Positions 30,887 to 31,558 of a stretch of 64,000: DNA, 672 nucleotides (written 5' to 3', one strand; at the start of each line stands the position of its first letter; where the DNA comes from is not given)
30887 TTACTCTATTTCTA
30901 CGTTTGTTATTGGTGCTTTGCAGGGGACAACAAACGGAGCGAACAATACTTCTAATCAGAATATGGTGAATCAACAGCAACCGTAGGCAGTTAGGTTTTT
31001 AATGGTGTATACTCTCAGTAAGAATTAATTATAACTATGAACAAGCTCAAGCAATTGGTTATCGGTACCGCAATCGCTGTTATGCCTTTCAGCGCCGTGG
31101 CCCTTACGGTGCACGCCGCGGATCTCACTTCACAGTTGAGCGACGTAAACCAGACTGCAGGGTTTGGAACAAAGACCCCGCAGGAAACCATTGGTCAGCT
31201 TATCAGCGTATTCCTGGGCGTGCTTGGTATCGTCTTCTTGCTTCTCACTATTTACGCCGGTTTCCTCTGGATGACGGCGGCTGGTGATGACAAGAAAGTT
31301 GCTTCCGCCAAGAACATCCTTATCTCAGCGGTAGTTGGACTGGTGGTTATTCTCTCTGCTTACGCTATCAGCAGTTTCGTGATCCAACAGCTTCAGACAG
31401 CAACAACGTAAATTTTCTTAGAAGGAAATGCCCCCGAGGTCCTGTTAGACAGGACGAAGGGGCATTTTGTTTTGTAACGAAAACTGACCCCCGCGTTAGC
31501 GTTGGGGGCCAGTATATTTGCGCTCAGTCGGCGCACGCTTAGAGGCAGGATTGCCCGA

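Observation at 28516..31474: An array of six tandem TrbC/VirB2-like pilin paralogs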

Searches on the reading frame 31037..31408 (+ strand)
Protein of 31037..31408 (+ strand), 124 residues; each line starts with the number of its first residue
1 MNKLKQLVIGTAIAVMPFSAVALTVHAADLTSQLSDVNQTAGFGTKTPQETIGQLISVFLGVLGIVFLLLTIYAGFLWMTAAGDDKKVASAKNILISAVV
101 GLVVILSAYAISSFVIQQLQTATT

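Call 4: search_protein_families(library=pfam, proteins=[window:31037-31408:+], max_evalue=1)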
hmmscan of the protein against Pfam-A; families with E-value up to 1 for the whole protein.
window:31037-31408:+ (124 aa): 7 families
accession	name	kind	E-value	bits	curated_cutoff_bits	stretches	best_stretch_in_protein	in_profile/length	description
PF18895.5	T4SS_pilin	-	2.3e-12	47.2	26.6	1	45-115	2-71/71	Type IV secretion system pilin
PF07885.22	Ion_trans_2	-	0.0012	19.2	22.5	1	40-73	38-71/79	Ion channel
PF06024.17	Orf78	-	0.0034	18.1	29.4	1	85-121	55-91/101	Orf78 (ac78)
PF05987.18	DUF898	-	0.095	12.2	28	1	37-116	160-245/336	Bacterial protein of unknown function (DUF898)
PF01578.25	Cytochrom_C_asm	-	0.12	12.4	29.9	2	18-80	91-145/212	Cytochrome C assembly protein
PF06770.17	Arif-1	-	0.15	12.2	27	1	55-120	30-94/190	Actin-rearrangement-inducing factor (Arif-1)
PF20664.2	DUF6814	-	0.24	12.1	25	0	62-106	7-51/71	Family of unknown function (DUF6814)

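Call 14: find_encoding_contigs(protein=window:31037-31408:+, flank=10000, max_places=6)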
Protein window:31037-31408:+ (124 aa): 4 contigs read that carry it; 2 places shown.
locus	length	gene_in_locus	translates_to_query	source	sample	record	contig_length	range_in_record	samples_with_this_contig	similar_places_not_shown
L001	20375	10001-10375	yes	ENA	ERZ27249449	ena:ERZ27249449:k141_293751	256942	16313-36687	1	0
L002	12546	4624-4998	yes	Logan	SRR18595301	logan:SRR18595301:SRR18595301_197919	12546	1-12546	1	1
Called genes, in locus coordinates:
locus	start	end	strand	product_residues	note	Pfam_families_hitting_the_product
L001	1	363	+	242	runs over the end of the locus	PF00376:MerR, PF12728:HTH_17, PF13411:MerR_1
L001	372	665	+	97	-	-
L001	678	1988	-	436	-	PF00155:Aminotran_1_2, PF00266:Aminotran_5, PF01053:Cys_Met_Meta_PP (weak), PF01212:Beta_elim_lyase (faint)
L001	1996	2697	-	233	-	PF00891:Methyltransf_2 (weak), PF01209:Ubie_methyltran, PF05175:MTS (weak), PF13489:Methyltransf_23, PF13847:Methyltransf_31, PF08241:Methyltransf_11, PF08242:Methyltransf_12, PF13649:Methyltransf_25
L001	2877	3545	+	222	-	PF01978:TrmB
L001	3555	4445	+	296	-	PF13489:Methyltransf_23, PF08241:Methyltransf_11 (weak)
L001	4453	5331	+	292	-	PF00483:NTP_transferase, PF12804:NTP_transf_3 (faint)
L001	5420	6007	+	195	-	-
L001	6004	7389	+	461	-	PF01547:SBP_bac_1, PF13416:SBP_bac_8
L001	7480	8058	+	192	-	PF18895:T4SS_pilin (weak)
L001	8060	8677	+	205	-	PF18895:T4SS_pilin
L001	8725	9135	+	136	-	PF18895:T4SS_pilin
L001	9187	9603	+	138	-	PF18895:T4SS_pilin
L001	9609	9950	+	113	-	PF18895:T4SS_pilin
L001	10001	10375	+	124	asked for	PF18895:T4SS_pilin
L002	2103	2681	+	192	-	PF18895:T4SS_pilin (weak)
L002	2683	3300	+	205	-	PF18895:T4SS_pilin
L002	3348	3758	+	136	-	PF18895:T4SS_pilin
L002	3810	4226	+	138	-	PF18895:T4SS_pilin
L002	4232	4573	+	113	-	PF18895:T4SS_pilin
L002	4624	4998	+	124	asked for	PF18895:T4SS_pilin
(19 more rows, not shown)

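Call 15: find_homologous_proteins(query=window:31037-31408:+, max_evalue=0.001)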
Query window:31037-31408:+ (124 aa): 164 proteins with E <= 0.001 among 254 candidates; the best 120 are listed.
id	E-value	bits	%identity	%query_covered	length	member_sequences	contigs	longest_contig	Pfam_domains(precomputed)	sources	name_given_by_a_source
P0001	2.3e-67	242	100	100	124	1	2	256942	PF18895.6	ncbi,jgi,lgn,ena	ncbi:MAG: pilin [Patescibacteria group bacterium]|jgi:hypothetical protein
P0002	2.7e-58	212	88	98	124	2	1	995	PF18895.6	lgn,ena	-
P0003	2.0e-46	174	73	99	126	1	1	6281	PF18895.6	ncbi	-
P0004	1.5e-42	162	68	98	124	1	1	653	PF18895.6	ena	-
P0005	3.6e-40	154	63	99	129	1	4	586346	PF18895.6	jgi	jgi:hypothetical protein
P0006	9.0e-40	153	66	98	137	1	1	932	PF18895.6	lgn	-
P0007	1.2e-38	149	62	99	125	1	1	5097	PF18895.6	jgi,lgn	jgi:heme/copper-type cytochrome/quinol oxidase subunit 2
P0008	2.9e-38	148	61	98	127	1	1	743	PF18895.6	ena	-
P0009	5.0e-38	147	63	99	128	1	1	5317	PF18895.6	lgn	-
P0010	1.1e-37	146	62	98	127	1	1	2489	PF18895.6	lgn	-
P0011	1.5e-37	146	59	99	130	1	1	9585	PF18895.6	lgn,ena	-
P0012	1.7e-37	146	61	99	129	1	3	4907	PF18895.6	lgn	-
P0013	1.8e-37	146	64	98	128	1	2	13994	PF18895.6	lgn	-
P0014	3.2e-37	145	62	98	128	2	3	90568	PF18895.6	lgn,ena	-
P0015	3.8e-37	145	62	99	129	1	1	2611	PF18895.6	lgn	-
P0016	3.9e-37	144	63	98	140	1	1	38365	PF18895.6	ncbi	-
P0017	5.3e-37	144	63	99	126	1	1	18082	PF18895.6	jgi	jgi:hypothetical protein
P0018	6.0e-37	144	62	99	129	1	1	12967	PF18895.6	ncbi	-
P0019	3.2e-36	142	62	99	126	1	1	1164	PF18895.6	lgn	-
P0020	3.4e-36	141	63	99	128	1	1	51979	PF18895.6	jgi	-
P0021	3.9e-36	141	58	100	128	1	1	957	PF18895.6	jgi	-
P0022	2.2e-35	139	63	99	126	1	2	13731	PF18895.6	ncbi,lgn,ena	-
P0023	6.5e-35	137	56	99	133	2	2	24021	PF18895.6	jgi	jgi:mannose/fructose/N-acetylgalactosamine-specific phosphotransferase system component IIC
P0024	1.2e-34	136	60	99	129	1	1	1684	PF18895.6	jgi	jgi:hypothetical protein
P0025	1.3e-34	136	60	100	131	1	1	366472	PF18895.6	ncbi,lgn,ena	-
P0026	1.5e-34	136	58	99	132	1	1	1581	PF18895.6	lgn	-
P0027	1.5e-34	136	58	99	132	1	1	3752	PF18895.6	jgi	jgi:phage shock protein PspC (stress-responsive transcriptional regulator)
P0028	2.4e-34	136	65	86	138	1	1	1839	PF18895.6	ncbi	-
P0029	2.8e-34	135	61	99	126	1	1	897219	PF18895.6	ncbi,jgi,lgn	ncbi:MAG: hypothetical protein WC813_04410 [Patescibacteria group bacterium]|jgi:hypothetical protei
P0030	3.7e-34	135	59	99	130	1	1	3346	PF18895.6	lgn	-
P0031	4.9e-34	134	56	99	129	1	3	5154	PF18895.6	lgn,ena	-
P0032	1.2e-33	133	57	99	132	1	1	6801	PF18895.6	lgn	-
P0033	1.4e-33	133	55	99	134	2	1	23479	PF18895.6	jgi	jgi:hypothetical protein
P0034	1.5e-33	133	60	97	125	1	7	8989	PF18895.6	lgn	-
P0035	1.8e-33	133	54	99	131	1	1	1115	PF18895.6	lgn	-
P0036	3.3e-33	132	56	99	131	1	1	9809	PF18895.6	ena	-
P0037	4.8e-33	131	55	99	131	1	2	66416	PF18895.6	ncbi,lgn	-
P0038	5.0e-33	131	56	99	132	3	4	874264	PF18895.6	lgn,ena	-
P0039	6.3e-33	131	58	98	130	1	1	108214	PF18895.6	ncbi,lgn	-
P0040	7.3e-33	131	56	99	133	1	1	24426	PF18895.6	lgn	-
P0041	1.6e-32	130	62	81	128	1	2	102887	PF18895.6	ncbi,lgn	-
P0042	1.8e-32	129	54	99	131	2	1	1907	PF18895.6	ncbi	-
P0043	1.9e-32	129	55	99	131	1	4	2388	PF18895.6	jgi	jgi:phage shock protein PspC (stress-responsive transcriptional regulator)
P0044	2.1e-32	129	54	99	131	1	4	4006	PF18895.6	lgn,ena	-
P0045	2.3e-32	129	53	99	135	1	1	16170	PF18895.6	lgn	-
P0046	3.0e-32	129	56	99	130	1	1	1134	PF18895.6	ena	-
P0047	3.2e-32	129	54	99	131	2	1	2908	PF18895.6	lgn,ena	-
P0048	3.4e-32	129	56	99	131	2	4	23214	PF18895.6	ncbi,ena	ncbi:MAG: hypothetical protein AAB776_03380 [Patescibacteria group bacterium]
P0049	3.8e-32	128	54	99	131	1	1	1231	PF18895.6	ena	-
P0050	3.8e-32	128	54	99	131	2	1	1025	PF18895.6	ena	-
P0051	3.8e-32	128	54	99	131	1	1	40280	PF18895.6,PF04956.19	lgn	-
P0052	5.1e-32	128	54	99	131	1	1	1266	PF18895.6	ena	-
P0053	2.5e-31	126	57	98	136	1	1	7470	PF18895.6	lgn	-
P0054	2.5e-31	126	56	99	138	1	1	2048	PF18895.6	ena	-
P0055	2.6e-31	126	55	99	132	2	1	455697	PF18895.6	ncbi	ncbi:MAG: hypothetical protein WAZ14_01150 [Patescibacteria group bacterium]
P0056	3.8e-31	125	54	99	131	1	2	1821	PF18895.6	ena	-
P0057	5.1e-31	125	56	100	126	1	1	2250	PF18895.6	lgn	-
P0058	7.7e-31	124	52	99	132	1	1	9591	PF18895.6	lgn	-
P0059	8.9e-31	124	57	100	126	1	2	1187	PF18895.6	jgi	jgi:hypothetical protein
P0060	1.0e-30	124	55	99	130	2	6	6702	PF18895.6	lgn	-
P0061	1.9e-30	123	58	100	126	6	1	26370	PF18895.6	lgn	-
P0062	2.0e-30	123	69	77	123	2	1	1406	PF18895.6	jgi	jgi:hypothetical protein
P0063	3.2e-30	122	51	99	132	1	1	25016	PF18895.6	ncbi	-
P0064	4.4e-30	122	60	98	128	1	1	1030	PF18895.6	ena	-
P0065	4.7e-30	122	56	100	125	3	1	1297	PF18895.6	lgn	-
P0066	7.8e-30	121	54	100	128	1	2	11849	PF18895.6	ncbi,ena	-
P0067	1.1e-29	121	55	100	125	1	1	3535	PF18895.6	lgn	-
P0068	2.6e-29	119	54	98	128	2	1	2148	PF18895.6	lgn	-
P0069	3.0e-28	116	54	100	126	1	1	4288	PF18895.6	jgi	jgi:hypothetical protein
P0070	5.3e-28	115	52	99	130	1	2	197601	PF18895.6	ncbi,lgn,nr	ncbi:hypothetical protein KBC55_03575 [Patescibacteria group bacterium]|nr:hypothetical protein [Pat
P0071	6.5e-28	115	56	100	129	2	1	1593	PF18895.6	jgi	-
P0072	8.7e-28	114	54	100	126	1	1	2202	PF18895.6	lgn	-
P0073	1.3e-27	114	55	100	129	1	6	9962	PF18895.6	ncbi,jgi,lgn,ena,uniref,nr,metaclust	ncbi:MAG: hypothetical protein UY72_C0061G0004 [Candidatus Uhrbacteria bacterium GW2011_GWD2_52_7]|u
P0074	4.7e-27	112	60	77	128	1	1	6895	PF18895.6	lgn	-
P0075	4.8e-27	112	58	90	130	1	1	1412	PF18895.6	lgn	-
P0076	1.5e-26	110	55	98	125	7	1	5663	PF18895.6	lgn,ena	-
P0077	3.9e-26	109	50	99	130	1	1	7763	PF18895.6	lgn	-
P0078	7.5e-26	108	52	100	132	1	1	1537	PF18895.6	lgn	-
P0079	1.0e-25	108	52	97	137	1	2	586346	PF18895.6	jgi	jgi:hypothetical protein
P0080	3.6e-25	106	48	99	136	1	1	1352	PF18895.6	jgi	jgi:Zn-dependent protease with chaperone function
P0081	7.9e-25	105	49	99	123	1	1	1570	PF18895.6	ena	-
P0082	8.4e-25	105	50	93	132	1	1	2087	PF18895.6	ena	-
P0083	5.3e-24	102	56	79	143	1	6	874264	PF18895.6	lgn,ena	-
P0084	7.1e-24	102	58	82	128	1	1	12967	PF18895.6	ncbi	-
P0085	8.3e-24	102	47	99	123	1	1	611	PF18895.6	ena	-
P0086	2.3e-23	100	52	77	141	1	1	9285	PF18895.6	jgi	jgi:hypothetical protein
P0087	3.4e-23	100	50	92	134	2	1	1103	PF18895.6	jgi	jgi:hypothetical protein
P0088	4.0e-23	99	63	65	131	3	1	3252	PF18895.6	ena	-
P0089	4.8e-23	99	53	78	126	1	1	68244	PF18895.6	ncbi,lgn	-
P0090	1.1e-22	98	49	90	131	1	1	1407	PF18895.6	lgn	-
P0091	1.3e-22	98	50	94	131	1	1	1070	PF18895.6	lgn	-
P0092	2.5e-22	97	55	77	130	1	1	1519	PF18895.6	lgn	-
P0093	4.4e-22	96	59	64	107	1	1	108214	PF18895.6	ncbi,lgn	-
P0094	5.3e-22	96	47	98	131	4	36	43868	PF18895.6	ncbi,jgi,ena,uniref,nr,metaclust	ncbi:hypothetical protein CO057_02300 [Candidatus Uhrbacteria bacterium CG_4_9_14_0_2_um_filter_41_5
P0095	3.4e-21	93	46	82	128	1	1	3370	PF18895.6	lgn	-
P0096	4.4e-21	93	51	77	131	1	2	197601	PF18895.6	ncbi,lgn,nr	ncbi:hypothetical protein KBC55_03570 [Patescibacteria group bacterium]|nr:hypothetical protein [Pat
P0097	9.2e-21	92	61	68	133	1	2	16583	PF18895.6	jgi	jgi:heme/copper-type cytochrome/quinol oxidase subunit 2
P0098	2.0e-20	91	45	98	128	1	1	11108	PF18895.6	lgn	-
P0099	2.2e-20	91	49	79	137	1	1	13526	PF18895.6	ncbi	-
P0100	2.6e-20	90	55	71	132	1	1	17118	PF18895.6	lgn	-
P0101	2.0e-19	88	46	72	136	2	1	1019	PF18895.6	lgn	-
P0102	6.0e-19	86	51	73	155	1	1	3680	PF18895.6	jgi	-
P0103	8.4e-19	86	51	78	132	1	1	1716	PF18895.6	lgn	-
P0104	1.0e-18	85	55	61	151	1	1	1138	PF18895.6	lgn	-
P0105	1.0e-18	85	47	83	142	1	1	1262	PF18895.6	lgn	-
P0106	1.0e-18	85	43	95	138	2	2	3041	PF18895.6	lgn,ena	-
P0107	1.2e-18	85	42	94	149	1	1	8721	PF18895.6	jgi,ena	-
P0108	1.3e-18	85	48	90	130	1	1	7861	PF18895.6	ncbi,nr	ncbi:MAG: hypothetical protein NT091_00715 [Candidatus Falkowbacteria bacterium]|nr:hypothetical pro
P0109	1.3e-18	85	52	65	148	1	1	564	PF18895.6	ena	-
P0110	1.3e-18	85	52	65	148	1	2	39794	PF18895.6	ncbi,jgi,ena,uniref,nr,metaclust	ncbi:MAG: hypothetical protein UT67_C0005G0015 [Candidatus Magasanikbacteria bacterium GW2011_GWA2_4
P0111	1.3e-18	85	42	91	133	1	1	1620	PF18895.6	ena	-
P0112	1.4e-18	85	44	81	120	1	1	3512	PF18895.6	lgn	-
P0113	1.7e-18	85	52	66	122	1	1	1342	PF18895.6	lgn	-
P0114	1.9e-18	84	45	88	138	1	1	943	PF18895.6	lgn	-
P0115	2.3e-18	84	42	81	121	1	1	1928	PF18895.6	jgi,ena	-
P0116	3.4e-18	84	41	88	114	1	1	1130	PF18895.6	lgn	-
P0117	5.7e-18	83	44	91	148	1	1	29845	PF18895.6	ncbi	-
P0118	5.7e-18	83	49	59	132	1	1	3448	PF18895.6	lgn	-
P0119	6.2e-18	83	48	67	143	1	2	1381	PF18895.6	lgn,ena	-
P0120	6.8e-18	83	53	69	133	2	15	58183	PF18895.6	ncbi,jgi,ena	jgi:uncharacterized membrane protein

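Call 17: search_solved_structures(query=A2, max_evalue=10, show_alignments=3)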
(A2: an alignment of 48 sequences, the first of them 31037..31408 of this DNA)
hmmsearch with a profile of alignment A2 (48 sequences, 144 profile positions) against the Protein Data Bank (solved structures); distinct sequences matched with E-value up to 10: 18.
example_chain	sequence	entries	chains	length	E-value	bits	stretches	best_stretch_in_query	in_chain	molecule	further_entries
6i38_A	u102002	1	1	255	0.00057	23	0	79-97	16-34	nv2Pizza6-AYW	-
6i37_A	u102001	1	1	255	0.00061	22.9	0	79-97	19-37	nv1Pizza6-AYW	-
6i39_A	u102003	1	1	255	0.00098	22.2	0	79-97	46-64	v31Pizza6-AYW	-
6i3b_A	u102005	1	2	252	0.0015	21.7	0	79-97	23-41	cPizza6-AYW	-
6f0q_A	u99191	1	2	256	0.0016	21.5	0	79-97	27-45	Pizza6-AYW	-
6i3a_A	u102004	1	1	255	0.0024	21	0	79-97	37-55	v22Pizza6-AYW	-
6f0s_A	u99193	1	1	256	0.065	16.3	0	79-97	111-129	Pizza6-SYW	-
7zpw_A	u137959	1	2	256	0.091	15.9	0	79-97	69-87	Pizza6-TSK-TSH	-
7zcj_A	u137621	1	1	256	0.13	15.4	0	79-97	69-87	Pizza6-TNH-TSH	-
7zpz_A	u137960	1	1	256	0.21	14.7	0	79-97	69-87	Pizza6-TSR-TSH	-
7zq2_A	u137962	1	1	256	0.22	14.6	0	79-97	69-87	Pizza6-RSH-TSH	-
7zqg_A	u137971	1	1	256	0.22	14.6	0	79-97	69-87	Pizza6-KSH-TSH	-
9lp2_A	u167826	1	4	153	0.22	14.6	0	81-103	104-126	dAID23.4L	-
9qtq_S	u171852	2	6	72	0.28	14.3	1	33-77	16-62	Tetrahydromethanopterin S-methyltransferase subunit G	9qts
8q3v_G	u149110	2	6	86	0.48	13.5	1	31-76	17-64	Tetrahydromethanopterin S-methyltransferase subunit G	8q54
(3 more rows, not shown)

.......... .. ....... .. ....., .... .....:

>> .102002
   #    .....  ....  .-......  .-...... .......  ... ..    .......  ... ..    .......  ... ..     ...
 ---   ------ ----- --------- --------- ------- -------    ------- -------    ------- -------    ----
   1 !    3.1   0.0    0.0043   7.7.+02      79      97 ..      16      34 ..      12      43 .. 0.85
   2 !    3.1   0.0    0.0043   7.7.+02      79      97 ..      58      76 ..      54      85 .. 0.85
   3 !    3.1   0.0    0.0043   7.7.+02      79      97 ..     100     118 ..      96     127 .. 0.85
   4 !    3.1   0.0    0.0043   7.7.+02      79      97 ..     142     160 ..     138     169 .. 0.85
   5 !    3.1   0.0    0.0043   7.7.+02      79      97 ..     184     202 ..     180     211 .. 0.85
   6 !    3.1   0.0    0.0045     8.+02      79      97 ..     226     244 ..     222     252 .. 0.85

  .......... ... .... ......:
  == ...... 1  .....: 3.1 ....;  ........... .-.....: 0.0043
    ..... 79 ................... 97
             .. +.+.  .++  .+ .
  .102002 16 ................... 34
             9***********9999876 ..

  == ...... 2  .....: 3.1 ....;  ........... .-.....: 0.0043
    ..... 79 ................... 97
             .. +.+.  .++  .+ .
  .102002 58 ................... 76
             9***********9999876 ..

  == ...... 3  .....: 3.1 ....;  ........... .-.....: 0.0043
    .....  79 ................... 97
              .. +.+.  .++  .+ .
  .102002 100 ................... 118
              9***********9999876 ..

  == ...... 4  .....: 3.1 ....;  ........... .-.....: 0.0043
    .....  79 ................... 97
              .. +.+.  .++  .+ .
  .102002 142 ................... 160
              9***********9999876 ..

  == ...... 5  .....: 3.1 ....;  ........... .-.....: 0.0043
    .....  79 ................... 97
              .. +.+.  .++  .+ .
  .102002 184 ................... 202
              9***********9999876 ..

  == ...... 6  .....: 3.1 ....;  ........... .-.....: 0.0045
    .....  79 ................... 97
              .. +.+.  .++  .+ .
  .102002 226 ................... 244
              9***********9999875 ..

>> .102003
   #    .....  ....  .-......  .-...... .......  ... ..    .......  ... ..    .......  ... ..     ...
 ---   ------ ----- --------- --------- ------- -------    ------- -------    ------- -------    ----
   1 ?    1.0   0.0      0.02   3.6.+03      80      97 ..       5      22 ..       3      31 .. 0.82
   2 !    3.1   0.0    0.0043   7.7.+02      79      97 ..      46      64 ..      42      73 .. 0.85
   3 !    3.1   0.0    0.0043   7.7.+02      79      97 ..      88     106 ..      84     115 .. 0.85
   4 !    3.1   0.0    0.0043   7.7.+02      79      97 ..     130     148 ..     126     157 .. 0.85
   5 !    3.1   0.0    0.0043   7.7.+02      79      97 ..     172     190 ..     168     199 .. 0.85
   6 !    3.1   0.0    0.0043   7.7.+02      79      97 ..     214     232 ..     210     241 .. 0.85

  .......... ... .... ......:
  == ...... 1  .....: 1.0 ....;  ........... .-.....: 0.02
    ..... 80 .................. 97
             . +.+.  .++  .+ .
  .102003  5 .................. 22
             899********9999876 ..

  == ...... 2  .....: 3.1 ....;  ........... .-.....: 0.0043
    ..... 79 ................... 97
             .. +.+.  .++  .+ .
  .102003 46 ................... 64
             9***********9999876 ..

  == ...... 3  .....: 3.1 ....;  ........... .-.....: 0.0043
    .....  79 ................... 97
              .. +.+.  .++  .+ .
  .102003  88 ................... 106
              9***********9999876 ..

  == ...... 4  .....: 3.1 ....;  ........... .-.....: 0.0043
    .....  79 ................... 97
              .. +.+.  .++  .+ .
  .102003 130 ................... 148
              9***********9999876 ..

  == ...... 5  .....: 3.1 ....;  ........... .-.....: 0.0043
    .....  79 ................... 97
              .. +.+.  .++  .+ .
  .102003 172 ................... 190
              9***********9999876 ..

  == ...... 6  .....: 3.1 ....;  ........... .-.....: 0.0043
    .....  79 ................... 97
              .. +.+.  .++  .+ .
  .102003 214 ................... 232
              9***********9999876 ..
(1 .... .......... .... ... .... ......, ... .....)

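Call 22: predict_structure(alignment_id=A2)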
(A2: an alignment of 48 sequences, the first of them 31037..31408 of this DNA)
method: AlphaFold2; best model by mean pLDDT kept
length: 124 residues; sequences in the alignment: 48
mean_pLDDT: 80.0   pTM: 0.53
mean pLDDT of the five models: 80.0, 77.0, 76.5, 76.4, 76.0
residues with pLDDT >= 90: 46; 70-90: 37; 50-70: 41; < 50: 0
segments of 3 or more residues with pLDDT < 50: none
pLDDT, mean of each block of 10 residues (from residue 1): 63 62 56 69 74 85 92 94 92 95 92 86 79
secondary structure, 60 per line:
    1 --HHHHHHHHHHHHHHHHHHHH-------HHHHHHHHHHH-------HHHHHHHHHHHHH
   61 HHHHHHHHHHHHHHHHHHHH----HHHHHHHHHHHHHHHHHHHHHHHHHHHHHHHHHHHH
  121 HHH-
elements in order: H3-22 H30-40 H48-80 H85-123

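Call 24: fold_search(model_id=the predicted structure, library=pdb)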
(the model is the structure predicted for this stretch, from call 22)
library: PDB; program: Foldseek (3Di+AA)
matches with E <= 10: 127; with E <= 0.001: 0
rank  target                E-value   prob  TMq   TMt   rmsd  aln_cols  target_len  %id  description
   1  4mt8_B                1.1e+00  0.69  0.46  0.58  13.7        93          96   14  Structure of the ERS1 dimerization and histidine phosphotransfer domain from Arabidopsis thaliana (released 2014-10-01)
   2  4mtx_C                1.2e+00  0.72  0.48  0.60  14.9        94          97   14  Structure of the ERS1 dimerization and histidine phosphotransfer domain from Arabidopsis thaliana (released 2014-10-01)
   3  1i6z_MODEL_1_A        1.3e+00  0.35  0.42  0.39  10.3       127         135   12  BAG DOMAIN OF BAG1 COCHAPERONE (released 2001-09-06)
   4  4biz_D                1.4e+00  0.77  0.45  0.27   7.9        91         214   11  Crystal structure of CpxAHDC (orthorhombic form 2) (released 2014-04-23)
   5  8j07_k3               1.7e+00  0.28  0.37  0.11  13.2       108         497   15  96nm repeat of human respiratory doublet microtubule and associated axonemal complexes (released 2023-07-26)
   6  4bix_B                1.8e+00  0.60  0.44  0.26   7.4        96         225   12  Crystal structure of CpxAHDC (monoclinic form 1) (released 2014-02-12)
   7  3zg1_A                2.0e+00  0.69  0.44  0.49   3.5        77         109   13  NI-BOUND FORM OF M123A MUTANT OF CUPRIAVIDUS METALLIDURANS CH34 CNRXS (released 2013-10-23)
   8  9a72_A                2.1e+00  0.54  0.54  0.24  23.7       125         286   15  Integrative model of YFMS-CHEW by crosslinking MS and deep learning (released 2024-09-18)
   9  8vc9_B                2.1e+00  0.33  0.40  0.15  25.7       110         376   11  Hybrid response regulator LvrB from Leptospira / phosphorylated REC form (released 2024-12-18)
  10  3tul_A                2.1e+00  0.10  0.27  0.25  12.6       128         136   12  Crystal structure of N-terminal region of Type III Secretion Major Translocator SipB (residues 82-226) (released 2012-02-15)
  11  4biz_F                2.2e+00  0.60  0.45  0.26   7.5        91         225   11  Crystal structure of CpxAHDC (orthorhombic form 2) (released 2014-04-23)
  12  4biy_D                2.4e+00  0.54  0.46  0.28   7.4        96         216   11  Crystal structure of CpxAHDC (monoclinic form 2) (released 2014-02-12)
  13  4mt8_A                2.5e+00  0.41  0.46  0.56  18.5       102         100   15  Structure of the ERS1 dimerization and histidine phosphotransfer domain from Arabidopsis thaliana (released 2014-10-01)
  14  3g67_B                2.5e+00  0.23  0.40  0.25  25.1       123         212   13  Crystal Structure of a Soluble Chemoreceptor from Thermotoga maritima (released 2009-07-28)
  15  4biz_B                2.7e+00  0.51  0.43  0.24   7.9        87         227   11  Crystal structure of CpxAHDC (orthorhombic form 2) (released 2014-04-23)
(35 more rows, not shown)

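Call 28: search_dna_similar(query=window:31037-31408:+, collection=plasmids, mode=protein, max_evalue=10, max_rows=20)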
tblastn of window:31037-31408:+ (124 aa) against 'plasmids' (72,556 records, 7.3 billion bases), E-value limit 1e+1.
Records with a match: 4; places in all: 4; records where one place covers at least 80% of the query: 1.
Best place of each record, by identity: <60% 4.
By first word of the organism name: Priestia 1; Burkholderia 1; Streptomyces 1; Pontibacillus 1.
By predicted mobility (MOB-suite, as given by PLSDB): non-mobilizable 2; conjugative 1; mobilizable 1.
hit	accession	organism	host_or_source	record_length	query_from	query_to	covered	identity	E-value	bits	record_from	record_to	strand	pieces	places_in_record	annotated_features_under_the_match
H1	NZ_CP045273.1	Priestia megaterium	pure culture,Paper surface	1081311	1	112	90%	30.7%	5e+0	34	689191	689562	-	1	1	none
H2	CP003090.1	Burkholderia sp. YI23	-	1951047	3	54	42%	44.2%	9e+0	33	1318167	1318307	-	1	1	L-sorbosone dehydrogenase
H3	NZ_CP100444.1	Streptomyces rimosus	pure culture,OTC cluster deletion ...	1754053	10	48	31%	46.2%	6e+0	34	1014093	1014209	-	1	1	record has no annotation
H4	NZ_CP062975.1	Pontibacillus sp. ALD_SL1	mangrove mud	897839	72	111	32%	42.5%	3e-1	37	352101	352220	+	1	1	Mbov_0395 family pilin-like conjugal transfer protein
